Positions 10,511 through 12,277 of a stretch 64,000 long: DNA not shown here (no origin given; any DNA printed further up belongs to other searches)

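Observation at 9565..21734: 12-kb biosynthetic cluster in a reduced archaeal genome: three rSAM-SPASM enzymes, FabH/FabG/MaoC, CoA-transferase, two PaaK-type ligases and a polyamine module (AdoMetDC plus DUF43/BpsA-like)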

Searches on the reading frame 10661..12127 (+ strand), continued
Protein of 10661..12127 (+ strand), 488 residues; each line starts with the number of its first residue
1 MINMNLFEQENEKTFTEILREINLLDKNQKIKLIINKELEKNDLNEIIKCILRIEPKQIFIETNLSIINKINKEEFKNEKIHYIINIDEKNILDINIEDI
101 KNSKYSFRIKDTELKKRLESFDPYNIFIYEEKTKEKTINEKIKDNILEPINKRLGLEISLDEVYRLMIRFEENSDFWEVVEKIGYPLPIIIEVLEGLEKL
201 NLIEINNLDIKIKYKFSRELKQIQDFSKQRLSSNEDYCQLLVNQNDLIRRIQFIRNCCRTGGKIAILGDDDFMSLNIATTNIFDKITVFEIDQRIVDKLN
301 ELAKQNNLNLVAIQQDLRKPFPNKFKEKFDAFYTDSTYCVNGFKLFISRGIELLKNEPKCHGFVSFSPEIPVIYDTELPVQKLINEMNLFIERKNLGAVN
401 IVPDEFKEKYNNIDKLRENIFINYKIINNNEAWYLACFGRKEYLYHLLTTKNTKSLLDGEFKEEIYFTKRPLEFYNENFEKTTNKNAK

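Call 41: search_solved_structures(query=A1, max_evalue=0.01, show_alignments=2)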
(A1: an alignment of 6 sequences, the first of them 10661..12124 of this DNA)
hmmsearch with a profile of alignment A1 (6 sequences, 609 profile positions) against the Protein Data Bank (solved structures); distinct sequences matched with E-value up to 0.01: 7.
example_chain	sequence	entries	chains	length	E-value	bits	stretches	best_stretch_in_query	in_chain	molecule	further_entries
5xnc_A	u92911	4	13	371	4.9e-26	94.9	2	327-475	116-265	N(4)-bis(aminopropyl)spermidine synthase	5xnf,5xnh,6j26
2qm3_A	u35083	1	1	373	2.9e-24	89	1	338-483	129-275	Predicted methyltransferase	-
6j27_A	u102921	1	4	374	3.5e-18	68.9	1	347-475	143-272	N(4)-bis(aminopropyl)spermidine synthase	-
6j28_A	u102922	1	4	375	3.5e-18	68.9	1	347-475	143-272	N(4)-bis(aminopropyl)spermidine synthase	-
6efn_A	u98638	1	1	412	2.6e-09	39.6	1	36-153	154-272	Sporulation killing factor maturation protein SkfB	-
7vob_C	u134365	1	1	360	0.00046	22.3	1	25-188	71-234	Cytosylglucuronate decarboxylase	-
7voc_C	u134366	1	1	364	0.00047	22.3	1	25-188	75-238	Cytosylglucuronate decarboxylase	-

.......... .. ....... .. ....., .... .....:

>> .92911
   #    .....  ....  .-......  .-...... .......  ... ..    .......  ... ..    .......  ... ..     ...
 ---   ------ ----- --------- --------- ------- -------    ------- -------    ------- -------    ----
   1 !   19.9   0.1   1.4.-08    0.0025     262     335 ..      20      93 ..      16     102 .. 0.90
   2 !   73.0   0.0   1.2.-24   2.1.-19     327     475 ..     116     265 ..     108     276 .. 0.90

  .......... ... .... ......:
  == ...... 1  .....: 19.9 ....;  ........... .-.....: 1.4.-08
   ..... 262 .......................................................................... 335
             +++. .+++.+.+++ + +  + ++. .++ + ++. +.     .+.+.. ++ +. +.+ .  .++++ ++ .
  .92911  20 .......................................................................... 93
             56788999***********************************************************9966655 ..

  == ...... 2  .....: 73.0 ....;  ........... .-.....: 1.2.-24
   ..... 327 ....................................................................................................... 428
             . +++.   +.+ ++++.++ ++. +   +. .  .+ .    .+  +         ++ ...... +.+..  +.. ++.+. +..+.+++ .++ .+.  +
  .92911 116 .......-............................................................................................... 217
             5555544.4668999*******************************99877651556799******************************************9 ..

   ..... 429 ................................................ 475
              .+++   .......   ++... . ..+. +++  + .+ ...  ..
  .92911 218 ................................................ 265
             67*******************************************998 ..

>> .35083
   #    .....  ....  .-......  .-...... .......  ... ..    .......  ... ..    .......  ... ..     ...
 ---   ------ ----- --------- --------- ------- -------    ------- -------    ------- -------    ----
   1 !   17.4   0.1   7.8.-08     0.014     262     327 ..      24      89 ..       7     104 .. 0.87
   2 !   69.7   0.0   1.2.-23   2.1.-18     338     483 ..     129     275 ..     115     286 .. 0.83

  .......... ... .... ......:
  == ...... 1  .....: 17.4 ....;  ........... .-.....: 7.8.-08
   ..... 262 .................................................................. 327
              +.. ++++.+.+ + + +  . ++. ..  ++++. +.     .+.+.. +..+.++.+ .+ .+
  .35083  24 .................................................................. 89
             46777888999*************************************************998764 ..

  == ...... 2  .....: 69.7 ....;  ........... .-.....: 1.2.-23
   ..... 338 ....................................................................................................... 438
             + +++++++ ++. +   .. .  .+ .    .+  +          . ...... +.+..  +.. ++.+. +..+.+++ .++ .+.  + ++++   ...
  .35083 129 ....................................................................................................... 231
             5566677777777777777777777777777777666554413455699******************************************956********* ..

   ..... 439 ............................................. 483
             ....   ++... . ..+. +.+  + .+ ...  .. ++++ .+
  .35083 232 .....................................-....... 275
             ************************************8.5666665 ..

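Call 51: find_encoding_contigs(protein=P0002, flank=10000, max_places=3)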
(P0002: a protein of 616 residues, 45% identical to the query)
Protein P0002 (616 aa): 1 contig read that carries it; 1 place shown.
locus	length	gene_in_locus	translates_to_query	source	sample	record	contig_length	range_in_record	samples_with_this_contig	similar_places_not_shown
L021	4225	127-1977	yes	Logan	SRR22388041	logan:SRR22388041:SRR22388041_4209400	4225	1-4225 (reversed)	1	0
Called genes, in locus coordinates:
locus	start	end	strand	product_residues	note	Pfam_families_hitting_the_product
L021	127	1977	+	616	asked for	PF04055:Radical_SAM (weak), PF01861:BpsA_C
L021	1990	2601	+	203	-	PF01876:RNase_P_p30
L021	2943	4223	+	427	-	?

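Call 52: find_encoding_contigs(protein=P0003, flank=10000, max_places=3)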
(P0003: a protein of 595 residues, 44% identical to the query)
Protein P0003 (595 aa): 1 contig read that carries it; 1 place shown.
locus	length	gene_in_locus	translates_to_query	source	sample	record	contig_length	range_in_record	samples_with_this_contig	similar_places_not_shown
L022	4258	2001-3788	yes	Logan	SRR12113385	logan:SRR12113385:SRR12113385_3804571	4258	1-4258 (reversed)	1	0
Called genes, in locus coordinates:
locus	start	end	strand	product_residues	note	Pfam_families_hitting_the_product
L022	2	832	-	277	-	?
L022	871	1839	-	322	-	PF04055:Radical_SAM, PF13353:Fer4_12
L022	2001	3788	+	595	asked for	PF04055:Radical_SAM (weak), PF01861:BpsA_C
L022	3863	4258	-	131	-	?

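Call 61: search_protein_families(library=pfam, proteins=[L008:16962-17852:-, L008:7147-7875:-, L012:6935-7696:-, L012:7739-8443:-, L005:7537-8310:-, L005:8342-9223:-, L006:3642-4817:-, L007:1427-2041:-, L012:10585-12246:+, L008:20350-20790:-], max_evalue=0.01)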
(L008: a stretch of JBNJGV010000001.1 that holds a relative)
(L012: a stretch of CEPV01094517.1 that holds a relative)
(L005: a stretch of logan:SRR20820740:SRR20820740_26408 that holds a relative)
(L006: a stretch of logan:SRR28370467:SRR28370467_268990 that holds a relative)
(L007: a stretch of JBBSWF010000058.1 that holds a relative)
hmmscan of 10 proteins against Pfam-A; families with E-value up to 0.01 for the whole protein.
L008:16962-17852:- (296 aa): 0 families

L008:7147-7875:- (242 aa): 0 families

L012:6935-7696:- (253 aa): 0 families

L012:7739-8443:- (234 aa): 0 families

L005:7537-8310:- (257 aa): 0 families

L005:8342-9223:- (293 aa): 0 families

L006:3642-4817:- (391 aa): 0 families

L007:1427-2041:- (204 aa): 1 family
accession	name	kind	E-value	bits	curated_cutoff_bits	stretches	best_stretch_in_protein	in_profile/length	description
PF02698.23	DUF218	-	1.4e-24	87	27.6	1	45-166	2-105/133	DUF218 domain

L012:10585-12246:+ (553 aa): 0 families

L008:20350-20790:- (146 aa): 0 families

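Call 73: search_protein_families(library=ncbifam, proteins=[L005:5824-6528:+, L006:1898-2617:+, L021:127-996:+, L022:2001-2780:+, L012:1922-2776:+, L008:9230-9994:+, L008:12116-12805:+, L007:4168-5067:+], max_evalue=0.001)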
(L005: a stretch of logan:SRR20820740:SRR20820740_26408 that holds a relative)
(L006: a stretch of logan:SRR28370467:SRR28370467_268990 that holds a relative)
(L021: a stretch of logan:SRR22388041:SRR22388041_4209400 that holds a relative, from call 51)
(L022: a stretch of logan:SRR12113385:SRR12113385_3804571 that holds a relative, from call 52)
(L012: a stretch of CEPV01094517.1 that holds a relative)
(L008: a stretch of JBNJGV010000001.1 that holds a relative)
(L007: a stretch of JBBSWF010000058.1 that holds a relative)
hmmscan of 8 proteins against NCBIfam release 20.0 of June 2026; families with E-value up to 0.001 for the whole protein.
L005:5824-6528:+ (235 aa): 37 families (the best 25 are shown)
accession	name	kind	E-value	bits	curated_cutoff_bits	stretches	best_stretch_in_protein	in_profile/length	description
TIGR03977.1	rSAM_pair_HxsC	equivalog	2.1e-20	72.8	267.9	1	17-159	50-198/292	His-Xaa-Ser system radical SAM maturase HxsC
NF038332.1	rSAM_rare_HxsC4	exception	5.1e-16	58.7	500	1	14-152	40-183/335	radical SAM protein HxsC4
TIGR04251.1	SCM_rSAM_ScmF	equivalog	2e-14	53.7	400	1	18-149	35-168/353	SynChlorMet cassette radical SAM/SPASM protein ScmF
TIGR04054.1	rSAM_NirJ1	equivalog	5.3e-13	48.3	650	1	14-153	61-200/387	putative heme d1 biosynthesis radical SAM protein NirJ1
TIGR04546.1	rSAM_ahbC_deAc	equivalog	2.6e-12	46.2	650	1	23-162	72-212/390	12,18-didecarboxysiroheme deacetylase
TIGR04051.1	rSAM_NirJ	equivalog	6.1e-12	45.2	515.45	1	23-154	35-167/354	heme d1 biosynthesis radical SAM protein NirJ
TIGR04340.1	rSAM_ACGX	hypoth_equivalog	9.7e-11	41.5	400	1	38-149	57-168/341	radical SAM/SPASM domain protein, ACGX system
NF012164.0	AlbA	equivalog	1.2e-10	40.4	850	1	32-148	154-273/442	subtilosin maturase AlbA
NF050035.1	rSAM_WgK_link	exception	1.7e-10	40.5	650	1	21-160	41-178/367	radical SAM/SPASM peptide maturase WgkB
TIGR04545.1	rSAM_ahbD_hemeb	equivalog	2.8e-09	36.9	500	1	13-149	24-161/339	heme b synthase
TIGR03470.1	HpnH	equivalog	2.9e-09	36.4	225.05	1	23-138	59-174/318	adenosyl-hopene transferase HpnH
TIGR04317.1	W_rSAM_matur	equivalog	6.5e-09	35.3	380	1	22-137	35-151/349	tungsten cofactor oxidoreductase radical SAM maturase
NF041298.1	rSAM_mat_DynA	equivalog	6.8e-09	35.2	450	1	27-153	42-177/356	dynobactin maturation radical SAM/SPASM protein DynA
TIGR03962.1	mycofact_rSAM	equivalog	8e-08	31.8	265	1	23-149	44-172/339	mycofactocin radical SAM maturase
TIGR04133.1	rSAM_w_lipo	hypoth_equivalog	1.1e-07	31.2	425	1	20-164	58-200/350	TIGR04133 family radical SAM/SPASM protein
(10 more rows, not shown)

L006:1898-2617:+ (240 aa): 21 families
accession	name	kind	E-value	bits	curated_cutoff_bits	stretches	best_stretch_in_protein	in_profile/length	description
NF050035.1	rSAM_WgK_link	exception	5e-10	38.9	650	1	22-161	39-178/367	radical SAM/SPASM peptide maturase WgkB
TIGR03961.1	rSAM_PTO1314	hypoth_equivalog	2.6e-09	36.8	306.05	1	23-160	46-184/332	PTO1314 family radical SAM protein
TIGR03978.1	rSAM_paired_1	equivalog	8.2e-09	34.7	370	1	39-167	131-270/466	His-Xaa-Ser system radical SAM maturase HxsB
NF038332.1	rSAM_rare_HxsC4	exception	1.3e-08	34.4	500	1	48-134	68-157/335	radical SAM protein HxsC4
NF047865.1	rSAM_PapB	equivalog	1.4e-08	34.4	340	1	46-198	59-220/330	PapB family radical SAM/SPASM ranthipeptide maturase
TIGR04340.1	rSAM_ACGX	hypoth_equivalog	3.8e-08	32.9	400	1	39-159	54-174/341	radical SAM/SPASM domain protein, ACGX system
TIGR02668.1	moaA_archaeal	equivalog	1.7e-07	30.5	325.25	1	46-164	62-183/303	GTP 3',8-cyclase MoaA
TIGR04317.1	W_rSAM_matur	equivalog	1.6e-06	27.5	380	1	18-168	28-186/349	tungsten cofactor oxidoreductase radical SAM maturase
TIGR04051.1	rSAM_NirJ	equivalog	3.9e-06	26.1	515.45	1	22-167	31-176/354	heme d1 biosynthesis radical SAM protein NirJ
TIGR03470.1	HpnH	equivalog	4.8e-06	25.8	225.05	1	45-162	77-195/318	adenosyl-hopene transferase HpnH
TIGR04055.1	rSAM_NirJ2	equivalog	6.4e-06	25.9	500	1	26-152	32-159/326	putative heme d1 biosynthesis radical SAM protein NirJ2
NF001199.0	PRK00164.2-1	equivalog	1.1e-05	24.7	231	1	44-156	62-177/308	GTP 3',8-cyclase MoaA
NF045574.1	sacti_mat_StsB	exception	1.7e-05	23.8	625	1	30-165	132-267/466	StsB family radical SAM/SPASM domain sactipeptide maturase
NF049973.1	radical_Rv1681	equivalog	0.0001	21.3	380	1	42-146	120-226/326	Rv1681 family radical SAM protein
NF045646.2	rSAM_Se_TrsS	equivalog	0.0001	21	490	1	22-152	114-249/441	radical SAM (seleno)protein TrsS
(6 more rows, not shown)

L021:127-996:+ (290 aa): 1 family
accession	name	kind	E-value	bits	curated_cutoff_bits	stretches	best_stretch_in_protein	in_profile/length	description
TIGR03977.1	rSAM_pair_HxsC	equivalog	3e-06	26.4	267.9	0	31-138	69-180/292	His-Xaa-Ser system radical SAM maturase HxsC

L022:2001-2780:+ (260 aa): 29 families (the best 25 are shown)
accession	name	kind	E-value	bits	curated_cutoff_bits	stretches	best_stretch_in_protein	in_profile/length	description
TIGR04051.1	rSAM_NirJ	equivalog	3.8e-13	49.1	515.45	1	18-138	52-172/354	heme d1 biosynthesis radical SAM protein NirJ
NF038332.1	rSAM_rare_HxsC4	exception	2.1e-11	43.6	500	1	20-150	66-202/335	radical SAM protein HxsC4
TIGR04133.1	rSAM_w_lipo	hypoth_equivalog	1.9e-10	40.2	425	1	18-135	77-195/350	TIGR04133 family radical SAM/SPASM protein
TIGR03977.1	rSAM_pair_HxsC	equivalog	3.5e-10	39.3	267.9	1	19-223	73-290/292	His-Xaa-Ser system radical SAM maturase HxsC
TIGR04545.1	rSAM_ahbD_hemeb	equivalog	3.4e-09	36.6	500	1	18-172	50-207/339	heme b synthase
NF045574.1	sacti_mat_StsB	exception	7.8e-09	34.9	625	1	12-147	137-274/466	StsB family radical SAM/SPASM domain sactipeptide maturase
TIGR04317.1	W_rSAM_matur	equivalog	1.9e-08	33.8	380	1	10-193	46-236/349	tungsten cofactor oxidoreductase radical SAM maturase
TIGR04546.1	rSAM_ahbC_deAc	equivalog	1.9e-08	33.5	650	1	13-124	83-195/390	12,18-didecarboxysiroheme deacetylase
TIGR03470.1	HpnH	equivalog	2.8e-08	33.2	225.05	1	17-140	75-198/318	adenosyl-hopene transferase HpnH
TIGR04303.1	GeoRSP_rSAM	equivalog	2.9e-08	33.6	400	1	6-138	41-173/325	GeoRSP system radical SAM/SPASM protein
TIGR04340.1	rSAM_ACGX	hypoth_equivalog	6.6e-07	28.9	400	1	20-127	61-167/341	radical SAM/SPASM domain protein, ACGX system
TIGR04054.1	rSAM_NirJ1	equivalog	8.7e-07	27.9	650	1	17-98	84-165/387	putative heme d1 biosynthesis radical SAM protein NirJ1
TIGR04347.1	pseudo_SAM_Halo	equivalog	2.1e-06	27.2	525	1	17-100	87-169/390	TIGR04347 family pseudo-SAM/SPASM protein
TIGR03962.1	mycofact_rSAM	equivalog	4.5e-06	26.1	265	1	20-135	63-179/339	mycofactocin radical SAM maturase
TIGR04053.2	TIGR04053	equivalog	4.6e-06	26.1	395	1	18-134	60-178/366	TIGR04053 family radical SAM/SPASM domain-containing protein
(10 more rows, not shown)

L012:1922-2776:+ (285 aa): 25 families
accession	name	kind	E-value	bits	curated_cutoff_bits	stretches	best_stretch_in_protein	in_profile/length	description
TIGR03977.1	rSAM_pair_HxsC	equivalog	1.6e-20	73.2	267.9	1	37-254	62-289/292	His-Xaa-Ser system radical SAM maturase HxsC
NF038332.1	rSAM_rare_HxsC4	exception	2.9e-12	46.4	500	1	37-140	52-155/335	radical SAM protein HxsC4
TIGR04251.1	SCM_rSAM_ScmF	equivalog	2.3e-11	43.7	400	1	48-244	56-244/353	SynChlorMet cassette radical SAM/SPASM protein ScmF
TIGR04546.1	rSAM_ahbC_deAc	equivalog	1.1e-09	37.7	650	1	49-174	89-211/390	12,18-didecarboxysiroheme deacetylase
TIGR04054.1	rSAM_NirJ1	equivalog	1.1e-09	37.5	650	1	44-174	82-208/387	putative heme d1 biosynthesis radical SAM protein NirJ1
TIGR04545.1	rSAM_ahbD_hemeb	equivalog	1.9e-09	37.5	500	1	19-166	24-165/339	heme b synthase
TIGR04055.1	rSAM_NirJ2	equivalog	2.1e-09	37.4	500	1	39-161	40-159/326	putative heme d1 biosynthesis radical SAM protein NirJ2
NF050035.1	rSAM_WgK_link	exception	6e-09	35.3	650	1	30-171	42-176/367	radical SAM/SPASM peptide maturase WgkB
NF012164.0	AlbA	equivalog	7.4e-09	34.5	850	1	49-168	162-280/442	subtilosin maturase AlbA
TIGR04053.2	TIGR04053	equivalog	3.3e-08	33.2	395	1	47-174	58-185/366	TIGR04053 family radical SAM/SPASM domain-containing protein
TIGR04317.1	W_rSAM_matur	equivalog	1.6e-07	30.8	380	1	26-179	31-189/349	tungsten cofactor oxidoreductase radical SAM maturase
TIGR04051.1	rSAM_NirJ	equivalog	4.4e-07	29.2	515.45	1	40-175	44-173/354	heme d1 biosynthesis radical SAM protein NirJ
NF001199.0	PRK00164.2-1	equivalog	7.4e-07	28.6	231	1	47-194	60-207/308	GTP 3',8-cyclase MoaA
TIGR02668.1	moaA_archaeal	equivalog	8.5e-07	28.2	325.25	1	47-182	58-195/303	GTP 3',8-cyclase MoaA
NF038283.1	viperin_w_prok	equivalog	5.4e-06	25.8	180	1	40-138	48-146/281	viperin family antiviral radical SAM protein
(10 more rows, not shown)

L008:9230-9994:+ (255 aa): 24 families
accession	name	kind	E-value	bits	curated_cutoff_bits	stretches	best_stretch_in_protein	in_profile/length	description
TIGR03977.1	rSAM_pair_HxsC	equivalog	3.2e-14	52.5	267.9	1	42-168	52-183/292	His-Xaa-Ser system radical SAM maturase HxsC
NF038332.1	rSAM_rare_HxsC4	exception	8.9e-14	51.4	500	1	47-149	49-152/335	radical SAM protein HxsC4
TIGR04545.1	rSAM_ahbD_hemeb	equivalog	4.6e-11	42.7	500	1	46-175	36-162/339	heme b synthase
TIGR04053.2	TIGR04053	equivalog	3e-10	39.9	395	1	47-186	45-184/366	TIGR04053 family radical SAM/SPASM domain-containing protein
NF045574.1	sacti_mat_StsB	exception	7.7e-10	38.2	625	1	48-186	133-267/466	StsB family radical SAM/SPASM domain sactipeptide maturase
NF050035.1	rSAM_WgK_link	exception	6e-09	35.4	650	1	43-183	43-179/367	radical SAM/SPASM peptide maturase WgkB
TIGR02668.1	moaA_archaeal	equivalog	1.6e-08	33.9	325.25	1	59-171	58-169/303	GTP 3',8-cyclase MoaA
NF001199.0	PRK00164.2-1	equivalog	2.7e-08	33.3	231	1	59-171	60-171/308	GTP 3',8-cyclase MoaA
TIGR04251.1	SCM_rSAM_ScmF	equivalog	3.7e-08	33.1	400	1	41-175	38-169/353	SynChlorMet cassette radical SAM/SPASM protein ScmF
TIGR03961.1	rSAM_PTO1314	hypoth_equivalog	5.4e-07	29.2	306.05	1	64-180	74-183/332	PTO1314 family radical SAM protein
TIGR04051.1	rSAM_NirJ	equivalog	1.2e-06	27.7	515.45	1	38-176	30-164/354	heme d1 biosynthesis radical SAM protein NirJ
TIGR03962.1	mycofact_rSAM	equivalog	2.8e-06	26.7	265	1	44-174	45-172/339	mycofactocin radical SAM maturase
TIGR04317.1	W_rSAM_matur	equivalog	3.7e-06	26.3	380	1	42-187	35-183/349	tungsten cofactor oxidoreductase radical SAM maturase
TIGR04054.1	rSAM_NirJ1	equivalog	4.5e-06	25.5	650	1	42-181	68-203/387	putative heme d1 biosynthesis radical SAM protein NirJ1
TIGR04546.1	rSAM_ahbC_deAc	equivalog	8.1e-06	24.9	650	1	46-184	75-209/390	12,18-didecarboxysiroheme deacetylase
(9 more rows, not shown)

L008:12116-12805:+ (230 aa): 7 families
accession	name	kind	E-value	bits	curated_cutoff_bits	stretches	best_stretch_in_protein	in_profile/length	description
NF038332.1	rSAM_rare_HxsC4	exception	5.7e-13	48.7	500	1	31-119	59-150/335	radical SAM protein HxsC4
TIGR03977.1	rSAM_pair_HxsC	equivalog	2.1e-12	46.5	267.9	1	20-127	57-170/292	His-Xaa-Ser system radical SAM maturase HxsC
TIGR04251.1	SCM_rSAM_ScmF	equivalog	1.2e-07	31.4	400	1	35-154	56-176/353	SynChlorMet cassette radical SAM/SPASM protein ScmF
NF050035.1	rSAM_WgK_link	exception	2.3e-06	26.9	650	1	23-153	47-177/367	radical SAM/SPASM peptide maturase WgkB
TIGR04055.1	rSAM_NirJ2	equivalog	3.2e-05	23.6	500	1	36-154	49-168/326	putative heme d1 biosynthesis radical SAM protein NirJ2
TIGR04545.1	rSAM_ahbD_hemeb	equivalog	0.00019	21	500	1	35-157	49-172/339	heme b synthase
TIGR02668.1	moaA_archaeal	equivalog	0.00093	18.3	325.25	0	34-141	58-167/303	GTP 3',8-cyclase MoaA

L007:4168-5067:+ (300 aa): 2 families
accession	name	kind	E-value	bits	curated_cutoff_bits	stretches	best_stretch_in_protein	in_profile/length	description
TIGR03977.1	rSAM_pair_HxsC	equivalog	3.3e-07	29.5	267.9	0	31-88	69-128/292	His-Xaa-Ser system radical SAM maturase HxsC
NF038332.1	rSAM_rare_HxsC4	exception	2.4e-05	23.7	500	0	216-252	299-335/335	radical SAM protein HxsC4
